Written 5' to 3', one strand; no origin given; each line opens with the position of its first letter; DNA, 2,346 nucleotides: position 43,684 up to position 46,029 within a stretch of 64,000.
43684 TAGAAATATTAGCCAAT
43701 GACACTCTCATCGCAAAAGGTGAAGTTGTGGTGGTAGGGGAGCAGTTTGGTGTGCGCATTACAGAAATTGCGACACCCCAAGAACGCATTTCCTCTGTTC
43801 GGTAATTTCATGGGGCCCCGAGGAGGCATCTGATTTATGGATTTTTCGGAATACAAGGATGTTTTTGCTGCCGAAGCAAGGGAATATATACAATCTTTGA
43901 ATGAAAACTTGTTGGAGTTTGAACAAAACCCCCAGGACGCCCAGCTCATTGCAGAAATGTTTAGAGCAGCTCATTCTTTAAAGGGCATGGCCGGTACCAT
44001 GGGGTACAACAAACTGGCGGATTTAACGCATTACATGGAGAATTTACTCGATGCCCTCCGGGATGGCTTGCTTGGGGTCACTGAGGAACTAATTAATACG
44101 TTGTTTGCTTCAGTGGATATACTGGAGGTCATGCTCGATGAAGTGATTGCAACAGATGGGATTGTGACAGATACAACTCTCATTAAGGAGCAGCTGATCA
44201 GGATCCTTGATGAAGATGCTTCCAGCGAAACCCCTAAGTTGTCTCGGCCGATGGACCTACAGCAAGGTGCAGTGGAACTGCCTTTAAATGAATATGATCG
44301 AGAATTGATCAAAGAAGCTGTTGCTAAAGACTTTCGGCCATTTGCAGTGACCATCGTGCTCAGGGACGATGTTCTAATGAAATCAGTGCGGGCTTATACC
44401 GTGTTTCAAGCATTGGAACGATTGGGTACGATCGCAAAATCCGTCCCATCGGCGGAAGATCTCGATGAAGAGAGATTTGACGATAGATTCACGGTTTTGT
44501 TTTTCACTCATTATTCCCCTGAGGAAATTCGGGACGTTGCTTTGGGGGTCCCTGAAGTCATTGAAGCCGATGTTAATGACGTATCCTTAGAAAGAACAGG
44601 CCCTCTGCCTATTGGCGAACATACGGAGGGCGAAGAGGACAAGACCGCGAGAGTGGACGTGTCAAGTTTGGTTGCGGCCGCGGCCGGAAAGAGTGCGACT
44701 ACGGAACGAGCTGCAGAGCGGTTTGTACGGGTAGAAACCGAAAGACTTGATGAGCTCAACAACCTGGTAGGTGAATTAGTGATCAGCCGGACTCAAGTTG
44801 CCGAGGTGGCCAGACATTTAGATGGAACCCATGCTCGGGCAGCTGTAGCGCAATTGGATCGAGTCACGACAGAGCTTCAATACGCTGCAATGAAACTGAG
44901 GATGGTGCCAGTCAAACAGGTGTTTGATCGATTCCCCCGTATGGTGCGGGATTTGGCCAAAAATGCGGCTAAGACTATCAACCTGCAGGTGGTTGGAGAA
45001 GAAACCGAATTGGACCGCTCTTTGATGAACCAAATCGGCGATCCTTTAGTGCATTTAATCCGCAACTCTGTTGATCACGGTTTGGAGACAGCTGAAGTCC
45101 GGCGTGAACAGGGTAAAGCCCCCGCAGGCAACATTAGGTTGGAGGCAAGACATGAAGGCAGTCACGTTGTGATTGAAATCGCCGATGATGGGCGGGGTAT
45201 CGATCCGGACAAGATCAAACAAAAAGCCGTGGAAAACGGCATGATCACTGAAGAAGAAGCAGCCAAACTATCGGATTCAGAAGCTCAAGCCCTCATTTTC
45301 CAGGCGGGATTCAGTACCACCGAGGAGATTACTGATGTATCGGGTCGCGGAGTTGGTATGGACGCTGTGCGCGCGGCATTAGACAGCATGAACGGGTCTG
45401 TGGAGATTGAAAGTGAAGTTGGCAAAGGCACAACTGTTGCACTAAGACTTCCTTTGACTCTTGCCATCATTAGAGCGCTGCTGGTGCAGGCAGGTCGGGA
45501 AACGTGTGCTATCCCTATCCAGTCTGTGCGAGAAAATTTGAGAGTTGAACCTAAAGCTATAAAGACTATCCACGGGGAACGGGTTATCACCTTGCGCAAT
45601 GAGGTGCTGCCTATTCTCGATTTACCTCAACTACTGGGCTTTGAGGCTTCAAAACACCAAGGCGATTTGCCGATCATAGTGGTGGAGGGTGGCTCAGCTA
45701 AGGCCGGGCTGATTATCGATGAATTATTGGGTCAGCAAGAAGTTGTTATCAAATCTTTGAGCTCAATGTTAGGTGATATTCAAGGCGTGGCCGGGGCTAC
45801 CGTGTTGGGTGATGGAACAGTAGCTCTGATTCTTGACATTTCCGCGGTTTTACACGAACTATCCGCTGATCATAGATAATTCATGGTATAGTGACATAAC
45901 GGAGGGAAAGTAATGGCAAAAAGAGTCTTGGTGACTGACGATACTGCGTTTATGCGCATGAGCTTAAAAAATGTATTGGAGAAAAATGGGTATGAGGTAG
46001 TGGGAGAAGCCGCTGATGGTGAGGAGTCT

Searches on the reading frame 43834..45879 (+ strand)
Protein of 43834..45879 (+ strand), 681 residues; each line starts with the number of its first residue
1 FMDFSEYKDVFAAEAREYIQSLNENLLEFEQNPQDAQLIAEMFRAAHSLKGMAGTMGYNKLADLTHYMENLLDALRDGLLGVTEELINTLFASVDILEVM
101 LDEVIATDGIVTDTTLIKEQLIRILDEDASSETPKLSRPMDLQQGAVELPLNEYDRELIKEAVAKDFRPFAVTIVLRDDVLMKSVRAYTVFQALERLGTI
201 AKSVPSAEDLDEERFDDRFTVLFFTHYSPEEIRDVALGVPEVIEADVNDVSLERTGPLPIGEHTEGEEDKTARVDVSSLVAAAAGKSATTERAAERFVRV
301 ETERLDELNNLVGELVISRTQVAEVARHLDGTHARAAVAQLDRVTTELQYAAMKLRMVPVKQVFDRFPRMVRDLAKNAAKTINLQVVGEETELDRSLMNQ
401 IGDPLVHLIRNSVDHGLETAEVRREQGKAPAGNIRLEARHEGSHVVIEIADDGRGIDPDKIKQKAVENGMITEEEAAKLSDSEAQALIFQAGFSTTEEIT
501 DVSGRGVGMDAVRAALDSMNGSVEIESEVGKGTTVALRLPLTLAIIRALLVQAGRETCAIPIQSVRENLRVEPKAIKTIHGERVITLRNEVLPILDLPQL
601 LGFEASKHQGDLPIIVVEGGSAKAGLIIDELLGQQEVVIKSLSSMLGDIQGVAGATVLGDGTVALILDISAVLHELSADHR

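Call 61: search_protein_families(library=pfam, proteins=[window:43834-45879:+], max_evalue=0.00001)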
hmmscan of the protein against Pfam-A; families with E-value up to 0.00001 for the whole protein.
window:43834-45879:+ (681 aa): 5 families
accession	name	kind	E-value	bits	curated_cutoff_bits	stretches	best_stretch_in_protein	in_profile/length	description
PF01584.24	CheW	-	2.8e-31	108.4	23.5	1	548-675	2-136/138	CheW-like domain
PF07194.16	P2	-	8e-24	84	23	1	170-248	2-80/81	P2 response regulator binding domain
PF02518.31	HATPase_c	-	1.1e-20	74.5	26.4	1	403-542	4-110/111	Histidine kinase-, DNA gyrase B-, and HSP90-like ATPase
PF01627.28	Hpt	-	1.3e-17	64.2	24.6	1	7-104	2-81/84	Hpt domain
PF02895.20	H-kinase_dim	-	1.1e-14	55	23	1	296-355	2-68/68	Signal transducing histidine kinase, homodimeric domain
